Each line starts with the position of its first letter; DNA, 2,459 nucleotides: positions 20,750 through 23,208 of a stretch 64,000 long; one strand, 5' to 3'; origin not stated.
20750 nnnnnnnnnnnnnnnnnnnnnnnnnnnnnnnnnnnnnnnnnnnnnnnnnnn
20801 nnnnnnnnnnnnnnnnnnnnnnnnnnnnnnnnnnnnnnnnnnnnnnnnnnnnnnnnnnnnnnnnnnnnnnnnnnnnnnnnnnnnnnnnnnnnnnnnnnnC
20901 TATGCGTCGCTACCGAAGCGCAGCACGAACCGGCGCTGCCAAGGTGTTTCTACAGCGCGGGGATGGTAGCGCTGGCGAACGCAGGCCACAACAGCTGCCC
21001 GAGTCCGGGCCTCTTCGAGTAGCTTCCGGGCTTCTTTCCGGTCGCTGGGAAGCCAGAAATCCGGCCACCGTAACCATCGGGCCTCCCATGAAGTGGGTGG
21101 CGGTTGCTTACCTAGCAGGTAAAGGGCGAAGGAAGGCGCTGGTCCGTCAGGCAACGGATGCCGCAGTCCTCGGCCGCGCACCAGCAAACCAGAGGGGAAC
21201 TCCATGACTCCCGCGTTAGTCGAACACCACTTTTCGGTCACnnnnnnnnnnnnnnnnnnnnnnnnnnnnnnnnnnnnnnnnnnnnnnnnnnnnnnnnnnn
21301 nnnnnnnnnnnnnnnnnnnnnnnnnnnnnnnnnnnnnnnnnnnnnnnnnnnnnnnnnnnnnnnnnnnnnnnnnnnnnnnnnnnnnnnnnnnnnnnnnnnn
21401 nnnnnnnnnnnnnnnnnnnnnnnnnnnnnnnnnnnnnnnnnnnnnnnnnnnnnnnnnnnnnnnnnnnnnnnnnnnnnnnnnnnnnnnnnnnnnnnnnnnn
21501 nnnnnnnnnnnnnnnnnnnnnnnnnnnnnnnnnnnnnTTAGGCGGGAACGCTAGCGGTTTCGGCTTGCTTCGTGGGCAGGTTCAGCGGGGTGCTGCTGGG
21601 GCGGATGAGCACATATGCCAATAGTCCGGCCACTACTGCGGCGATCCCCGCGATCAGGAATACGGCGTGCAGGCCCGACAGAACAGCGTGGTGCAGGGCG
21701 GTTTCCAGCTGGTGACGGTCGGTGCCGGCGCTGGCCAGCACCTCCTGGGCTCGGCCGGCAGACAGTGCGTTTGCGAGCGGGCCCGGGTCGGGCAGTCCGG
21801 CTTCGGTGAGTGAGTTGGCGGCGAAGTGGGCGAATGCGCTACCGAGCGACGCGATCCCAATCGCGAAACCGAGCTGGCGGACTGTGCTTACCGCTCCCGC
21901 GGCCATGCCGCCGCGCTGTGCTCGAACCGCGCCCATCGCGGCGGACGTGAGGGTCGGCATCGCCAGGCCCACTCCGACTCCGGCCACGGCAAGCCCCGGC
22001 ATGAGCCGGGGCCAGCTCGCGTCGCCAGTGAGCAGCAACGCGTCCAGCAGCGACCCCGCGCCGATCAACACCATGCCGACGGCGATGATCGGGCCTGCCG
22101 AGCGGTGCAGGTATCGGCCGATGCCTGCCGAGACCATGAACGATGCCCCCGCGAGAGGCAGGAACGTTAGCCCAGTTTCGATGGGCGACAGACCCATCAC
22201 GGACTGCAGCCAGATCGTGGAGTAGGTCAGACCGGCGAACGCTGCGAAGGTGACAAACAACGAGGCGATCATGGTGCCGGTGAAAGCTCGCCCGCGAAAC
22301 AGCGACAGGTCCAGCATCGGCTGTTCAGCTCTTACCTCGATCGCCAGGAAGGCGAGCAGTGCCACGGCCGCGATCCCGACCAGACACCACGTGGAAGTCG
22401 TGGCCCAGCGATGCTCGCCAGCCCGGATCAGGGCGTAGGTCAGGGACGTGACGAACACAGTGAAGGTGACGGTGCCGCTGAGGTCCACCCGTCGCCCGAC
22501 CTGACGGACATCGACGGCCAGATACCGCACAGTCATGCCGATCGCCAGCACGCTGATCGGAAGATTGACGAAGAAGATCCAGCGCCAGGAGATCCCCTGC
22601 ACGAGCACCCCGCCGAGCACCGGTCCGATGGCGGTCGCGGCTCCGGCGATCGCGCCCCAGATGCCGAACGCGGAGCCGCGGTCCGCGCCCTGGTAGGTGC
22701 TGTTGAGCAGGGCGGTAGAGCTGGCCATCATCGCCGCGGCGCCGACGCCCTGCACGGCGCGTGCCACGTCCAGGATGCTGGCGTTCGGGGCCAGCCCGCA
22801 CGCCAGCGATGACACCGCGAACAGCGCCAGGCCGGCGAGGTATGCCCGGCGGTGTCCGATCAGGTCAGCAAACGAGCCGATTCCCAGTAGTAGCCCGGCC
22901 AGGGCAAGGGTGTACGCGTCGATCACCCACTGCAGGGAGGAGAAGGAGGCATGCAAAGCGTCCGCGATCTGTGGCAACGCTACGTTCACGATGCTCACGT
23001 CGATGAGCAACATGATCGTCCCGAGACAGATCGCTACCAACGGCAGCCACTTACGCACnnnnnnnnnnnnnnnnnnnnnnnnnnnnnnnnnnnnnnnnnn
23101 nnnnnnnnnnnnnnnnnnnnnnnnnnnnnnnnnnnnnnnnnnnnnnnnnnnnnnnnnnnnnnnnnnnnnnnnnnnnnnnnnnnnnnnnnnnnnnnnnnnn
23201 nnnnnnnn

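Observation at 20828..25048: Exact 55-bp direct repeat brackets a 4.1-kb GC-rich insertion at the 3-prime end of the DUF4037 gene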

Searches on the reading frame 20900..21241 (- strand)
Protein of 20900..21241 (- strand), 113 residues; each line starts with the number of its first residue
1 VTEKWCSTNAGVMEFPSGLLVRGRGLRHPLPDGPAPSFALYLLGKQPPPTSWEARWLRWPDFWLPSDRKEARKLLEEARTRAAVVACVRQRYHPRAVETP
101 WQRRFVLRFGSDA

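Call 7: search_protein_families(library=pfam, proteins=[window:20900-21241:-], max_evalue=0.01)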
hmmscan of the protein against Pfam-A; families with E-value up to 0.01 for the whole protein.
window:20900-21241:- (113 aa): 0 families

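Call 23: search_protein_families(library=pfam, proteins=[window:20903-21241:-], max_evalue=5)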
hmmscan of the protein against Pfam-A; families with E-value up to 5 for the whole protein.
window:20903-21241:- (113 aa): 0 families

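Call 24: search_protein_families(library=ncbifam, proteins=[window:20903-21241:-], max_evalue=0.1)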
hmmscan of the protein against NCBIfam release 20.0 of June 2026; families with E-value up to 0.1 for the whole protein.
window:20903-21241:- (113 aa): 1 family
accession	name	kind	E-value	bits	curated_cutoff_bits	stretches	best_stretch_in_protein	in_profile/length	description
NF041405.1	XopAJ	subfamily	0.095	11.9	300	0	40-86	4-50/324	XopAJ/AvrRxo1 family type III secretion system effector zeta toxin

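Call 39: search_protein_representatives(protein=window:20903-21241:-)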
Query: 113 residues. Proteins with E-value up to 0.001 (for the whole library): 345; up to 1e-10: 164; up to 1e-30: 1. The best 150 are listed.
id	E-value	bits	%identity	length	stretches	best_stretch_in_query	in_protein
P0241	2.5e-63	227.9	100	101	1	13-113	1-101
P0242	3.9e-30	120.6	55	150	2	1-84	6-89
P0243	2.3e-29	118.1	59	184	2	4-83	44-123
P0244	3.0e-29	117.8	66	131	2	13-83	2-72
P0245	1.8e-28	115.2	66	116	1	1-83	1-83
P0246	3.3e-28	114.4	58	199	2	2-82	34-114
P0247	5.6e-27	110.4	55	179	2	3-84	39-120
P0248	1.2e-26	109.3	71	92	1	3-71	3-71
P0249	1.3e-26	109.2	63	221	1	1-83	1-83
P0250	2.6e-26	108.3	61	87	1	2-83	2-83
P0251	5.2e-26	107.3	60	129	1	5-85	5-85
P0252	1.0e-25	106.4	69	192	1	10-83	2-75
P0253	1.2e-25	106.1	55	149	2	4-83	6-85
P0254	2.3e-25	105.2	55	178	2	2-84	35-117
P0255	2.7e-25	105.0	53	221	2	2-82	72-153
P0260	5.6e-24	100.7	51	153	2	3-83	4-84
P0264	6.7e-23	97.2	51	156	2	5-83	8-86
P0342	1.4e-15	73.6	59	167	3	82-112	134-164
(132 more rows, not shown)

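Call 41: search_protein_families(library=pfam, proteins=[P0242, P0253, P0260, P0264, P0243, P0342], max_evalue=0.01)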
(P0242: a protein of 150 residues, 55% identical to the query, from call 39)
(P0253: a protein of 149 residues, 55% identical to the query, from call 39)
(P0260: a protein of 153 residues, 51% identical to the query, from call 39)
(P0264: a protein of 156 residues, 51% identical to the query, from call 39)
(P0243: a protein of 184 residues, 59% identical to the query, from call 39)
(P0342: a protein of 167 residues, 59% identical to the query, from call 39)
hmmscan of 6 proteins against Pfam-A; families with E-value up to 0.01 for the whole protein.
P0242 (150 aa): 3 families
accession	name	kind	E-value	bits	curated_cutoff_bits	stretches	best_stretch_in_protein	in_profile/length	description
PF22784.1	PTP-SAK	-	6.7e-06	26.7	27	1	90-122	88-120/153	Swiss Army Knife protein, DSP-PTPase phosphatase domain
PF00102.32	Y_phosphatase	-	0.0003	20.9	20.9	1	57-116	135-196/234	Protein-tyrosine phosphatase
PF22785.1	Tc-R-P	-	0.0041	18.1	27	1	91-115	81-105/106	Polymorphic toxin system, DSP-PTPase phosphatase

P0253 (149 aa): 3 families
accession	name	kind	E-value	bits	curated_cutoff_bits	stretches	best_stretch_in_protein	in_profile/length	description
PF22784.1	PTP-SAK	-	2.9e-07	31.1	27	1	73-118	72-119/153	Swiss Army Knife protein, DSP-PTPase phosphatase domain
PF00102.32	Y_phosphatase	-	3.4e-07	30.6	20.9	1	58-120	139-203/234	Protein-tyrosine phosphatase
PF22785.1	Tc-R-P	-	0.00011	23.1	27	1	85-112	78-105/106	Polymorphic toxin system, DSP-PTPase phosphatase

P0260 (153 aa): 3 families
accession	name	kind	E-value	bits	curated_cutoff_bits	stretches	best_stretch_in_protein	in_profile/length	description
PF22784.1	PTP-SAK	-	1.5e-08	35.3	27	1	53-129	55-131/153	Swiss Army Knife protein, DSP-PTPase phosphatase domain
PF00102.32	Y_phosphatase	-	2.3e-05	24.6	20.9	1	55-118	137-202/234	Protein-tyrosine phosphatase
PF22785.1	Tc-R-P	-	0.00019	22.3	27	1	56-111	50-105/106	Polymorphic toxin system, DSP-PTPase phosphatase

P0264 (156 aa): 3 families
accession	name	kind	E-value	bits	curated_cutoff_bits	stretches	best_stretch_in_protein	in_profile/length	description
PF00102.32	Y_phosphatase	-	1.4e-06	28.6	20.9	1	55-122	135-204/234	Protein-tyrosine phosphatase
PF22784.1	PTP-SAK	-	3.5e-06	27.6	27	1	70-117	69-117/153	Swiss Army Knife protein, DSP-PTPase phosphatase domain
PF22785.1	Tc-R-P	-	0.00083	20.3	27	1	85-110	77-102/106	Polymorphic toxin system, DSP-PTPase phosphatase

P0243 (184 aa): 3 families
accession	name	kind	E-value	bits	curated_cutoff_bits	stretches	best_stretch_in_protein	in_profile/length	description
PF22784.1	PTP-SAK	-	1.7e-06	28.6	27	1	117-155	78-118/153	Swiss Army Knife protein, DSP-PTPase phosphatase domain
PF22785.1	Tc-R-P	-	0.00027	21.9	27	1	111-150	65-105/106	Polymorphic toxin system, DSP-PTPase phosphatase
PF00102.32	Y_phosphatase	-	0.00029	21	20.9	1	92-153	135-198/234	Protein-tyrosine phosphatase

P0342 (167 aa): 3 families
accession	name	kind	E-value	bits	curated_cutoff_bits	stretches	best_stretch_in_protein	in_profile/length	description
PF22784.1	PTP-SAK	-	0.00012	22.6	27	1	104-137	87-120/153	Swiss Army Knife protein, DSP-PTPase phosphatase domain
PF00102.32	Y_phosphatase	-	0.00012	22.2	20.9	1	69-129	132-194/234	Protein-tyrosine phosphatase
PF22785.1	Tc-R-P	-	0.00044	21.2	27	1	103-130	76-105/106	Polymorphic toxin system, DSP-PTPase phosphatase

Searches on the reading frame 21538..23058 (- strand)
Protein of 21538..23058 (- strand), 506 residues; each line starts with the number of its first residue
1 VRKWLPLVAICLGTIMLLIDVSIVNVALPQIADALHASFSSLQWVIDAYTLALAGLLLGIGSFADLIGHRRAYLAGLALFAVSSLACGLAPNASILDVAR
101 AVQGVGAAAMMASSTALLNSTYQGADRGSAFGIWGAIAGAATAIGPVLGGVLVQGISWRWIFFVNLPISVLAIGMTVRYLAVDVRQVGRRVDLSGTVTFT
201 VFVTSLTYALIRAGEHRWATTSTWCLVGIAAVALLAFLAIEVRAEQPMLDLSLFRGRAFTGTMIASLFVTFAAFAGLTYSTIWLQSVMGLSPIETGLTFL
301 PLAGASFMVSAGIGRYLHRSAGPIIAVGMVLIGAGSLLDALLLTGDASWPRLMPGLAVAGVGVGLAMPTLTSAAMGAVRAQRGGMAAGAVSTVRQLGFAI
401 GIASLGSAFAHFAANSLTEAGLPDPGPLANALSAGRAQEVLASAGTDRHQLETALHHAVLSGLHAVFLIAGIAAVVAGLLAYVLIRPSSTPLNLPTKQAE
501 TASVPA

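Call 7: search_protein_families(library=pfam, proteins=[window:21538-23058:-], max_evalue=0.01)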
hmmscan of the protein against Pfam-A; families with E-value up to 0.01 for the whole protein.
window:21538-23058:- (506 aa): 1 family
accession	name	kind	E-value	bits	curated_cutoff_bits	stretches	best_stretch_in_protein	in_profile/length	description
PF07690.21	MFS_1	-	4.4e-51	174.3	33.4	1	10-401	1-346/347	Major Facilitator Superfamily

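Call 14: find_encoding_contigs(protein=window:21538-23058:-, flank=10000, max_places=10)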
Protein window:21538-23058:- (506 aa): 5 contigs read that carry it; 3 places shown.
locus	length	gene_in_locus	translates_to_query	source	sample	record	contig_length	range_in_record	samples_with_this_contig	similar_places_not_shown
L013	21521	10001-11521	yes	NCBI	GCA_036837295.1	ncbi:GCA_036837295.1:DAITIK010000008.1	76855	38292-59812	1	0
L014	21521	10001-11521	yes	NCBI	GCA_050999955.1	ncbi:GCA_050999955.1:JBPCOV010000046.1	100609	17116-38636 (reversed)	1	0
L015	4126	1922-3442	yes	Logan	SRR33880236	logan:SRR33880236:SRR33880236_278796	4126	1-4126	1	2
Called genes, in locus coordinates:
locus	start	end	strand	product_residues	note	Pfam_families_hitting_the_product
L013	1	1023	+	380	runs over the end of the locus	PF01321:Creatinase_N, PF00557:Peptidase_M24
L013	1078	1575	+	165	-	PF01327:Pep_deformylase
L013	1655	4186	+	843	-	PF20154:LNT_N, PF00795:CN_hydrolase, PF13641:Glyco_tranf_2_3 (faint), PF00535:Glycos_transf_2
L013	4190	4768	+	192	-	PF04186:FxsA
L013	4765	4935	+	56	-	-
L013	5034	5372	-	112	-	PF13397:RbpA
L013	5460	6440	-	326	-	-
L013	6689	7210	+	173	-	-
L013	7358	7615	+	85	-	PF02604:PhdYeFM_antitox (weak)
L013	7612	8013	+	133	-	PF01850:PIN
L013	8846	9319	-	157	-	PF02311:AraC_binding (weak), PF07883:Cupin_2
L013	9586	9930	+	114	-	-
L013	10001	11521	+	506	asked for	PF07690:MFS_1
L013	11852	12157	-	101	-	-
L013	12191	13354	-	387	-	PF13228:DUF4037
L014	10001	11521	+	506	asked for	PF07690:MFS_1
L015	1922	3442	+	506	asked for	PF07690:MFS_1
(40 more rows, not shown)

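Call 24: search_protein_families(library=ncbifam, proteins=[window:21541-23058:-], max_evalue=0.1)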
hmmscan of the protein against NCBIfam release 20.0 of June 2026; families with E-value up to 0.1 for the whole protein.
window:21541-23058:- (506 aa): 49 families (the best 25 are shown)
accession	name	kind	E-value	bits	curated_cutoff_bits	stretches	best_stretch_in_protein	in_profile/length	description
TIGR00711.1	efflux_EmrB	subfamily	5.8e-75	252.9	230.2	1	7-480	4-481/485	DHA2 family efflux MFS transporter permease subunit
NF000025.1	MFS_efflux_tcmA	exception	5e-59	200.4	999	1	2-482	23-513/538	tetracenomycin C efflux MFS transporter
NF000031.1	MFS_efflux_LmrA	exception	4.7e-53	180.6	850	1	3-406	29-434/484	lincomycin efflux MFS transporter Lmr(A)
NF011571.1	PRK14995.1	subfamily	3.3e-51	174.6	701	1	1-472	2-468/493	SmvA family efflux MFS transporter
NF033896.2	MFS_LfrA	equivalog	6.8e-47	160.2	825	1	2-479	17-496/504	efflux MFS transporter LfrA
NF000391.1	EmrB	exception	1.9e-45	155.5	925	1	8-403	14-412/501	multidrug efflux MFS transporter permease subunit EmrB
NF012180.1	tet_MFS_43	exception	2.9e-44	151.9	999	1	3-418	19-436/484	tetracycline efflux MFS transporter Tet(43)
NF012169.0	qepA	equivalog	7.1e-40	137.1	1075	1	2-478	18-487/511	fluoroquinolone efflux MFS transporter QepA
NF000089.1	qac_MFS_AB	exception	1.6e-39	136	900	1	2-486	16-505/514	QacA/B family quaternary ammonium compound efflux MFS transporter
NF040895.2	MFS_effux_SdrM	equivalog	6.7e-37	127.6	550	1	7-313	8-310/441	multidrug efflux MFS transporter SdrM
NF007799.0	PRK10504.1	subfamily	1.2e-32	113.4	426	1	7-417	12-421/471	multidrug transporter subunit MdtD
NF000218.1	FexA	exception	4.6e-32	111.3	900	1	9-408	25-428/475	chloramphenicol/florfenicol efflux MFS transporter FexA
NF000009.1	tet_MFS_Tcr3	exception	1.3e-28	99.9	1000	1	10-484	36-505/512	tetracycline efflux MFS transporter Tcr3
NF000095.1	tet_MFS_OtrB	exception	9.6e-27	93.7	999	1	12-413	33-441/563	oxytetracycline resistance efflux MFS transporter OtrB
TIGR00710.1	efflux_Bcr_CflA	subfamily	8.2e-25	88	200.9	2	12-181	10-181/385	Bcr/CflA family efflux MFS transporter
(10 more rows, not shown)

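Call 43: find_homologous_proteins(query=window:21541-23058:-, max_evalue=1e-60)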
Query window:21541-23058:- (506 aa): 3500 proteins with E <= 1e-60 among 8000 candidates; the best 120 are listed.
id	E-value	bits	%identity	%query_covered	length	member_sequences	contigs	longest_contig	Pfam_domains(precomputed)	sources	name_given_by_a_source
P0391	0.0e+0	1011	100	97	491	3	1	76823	PF07690.22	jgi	-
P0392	3.7e-258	875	85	99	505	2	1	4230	PF07690.22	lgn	-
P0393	2.8e-192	658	65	96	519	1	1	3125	PF07690.22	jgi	jgi:EmrB/QacA subfamily drug resistance transporter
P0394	4.5e-188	644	63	97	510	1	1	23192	PF07690.22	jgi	jgi:EmrB/QacA subfamily drug resistance transporter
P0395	1.4e-178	613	60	100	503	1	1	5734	PF07690.22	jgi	jgi:EmrB/QacA subfamily drug resistance transporter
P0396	8.7e-176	603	60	97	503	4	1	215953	PF07690.22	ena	-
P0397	3.7e-175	601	61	98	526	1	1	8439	PF07690.22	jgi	jgi:EmrB/QacA subfamily drug resistance transporter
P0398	7.2e-175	600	61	99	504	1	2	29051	PF07690.22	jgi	jgi:EmrB/QacA subfamily drug resistance transporter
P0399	1.5e-174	599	61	97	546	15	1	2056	PF07690.22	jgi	jgi:EmrB/QacA subfamily drug resistance transporter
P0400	2.4e-174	599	61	100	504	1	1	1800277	PF07690.22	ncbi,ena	-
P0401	2.5e-174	599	61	96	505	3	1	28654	PF07690.22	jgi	jgi:EmrB/QacA subfamily drug resistance transporter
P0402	8.0e-174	597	61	97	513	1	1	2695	PF07690.22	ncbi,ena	-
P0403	3.3e-173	595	60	97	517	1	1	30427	PF07690.22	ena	-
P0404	1.0e-172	593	60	99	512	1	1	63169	PF07690.22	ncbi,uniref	ncbi:EmrB/QacA subfamily drug resistance transporter [Nakamurella sp. UYEF19]|uniref:DHA2 family eff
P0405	1.3e-172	593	60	100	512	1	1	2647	PF06609.19,PF07690.22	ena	-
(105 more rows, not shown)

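Call 44: find_encoding_contigs(protein=P0392, flank=10000, max_places=6)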
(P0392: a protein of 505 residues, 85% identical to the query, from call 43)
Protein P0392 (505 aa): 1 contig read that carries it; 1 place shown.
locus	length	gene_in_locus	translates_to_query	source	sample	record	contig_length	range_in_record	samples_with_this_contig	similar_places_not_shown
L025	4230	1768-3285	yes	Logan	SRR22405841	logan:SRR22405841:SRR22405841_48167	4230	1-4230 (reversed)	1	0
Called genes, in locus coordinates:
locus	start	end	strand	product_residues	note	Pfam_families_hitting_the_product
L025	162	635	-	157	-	PF07883:Cupin_2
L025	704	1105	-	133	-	PF00903:Glyoxalase (weak)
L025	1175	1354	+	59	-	PF22180:RH3_dom (weak), PF01402:RHH_1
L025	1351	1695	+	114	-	-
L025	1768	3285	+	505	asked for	PF07690:MFS_1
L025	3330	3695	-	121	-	PF04237:YjbR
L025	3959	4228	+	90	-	?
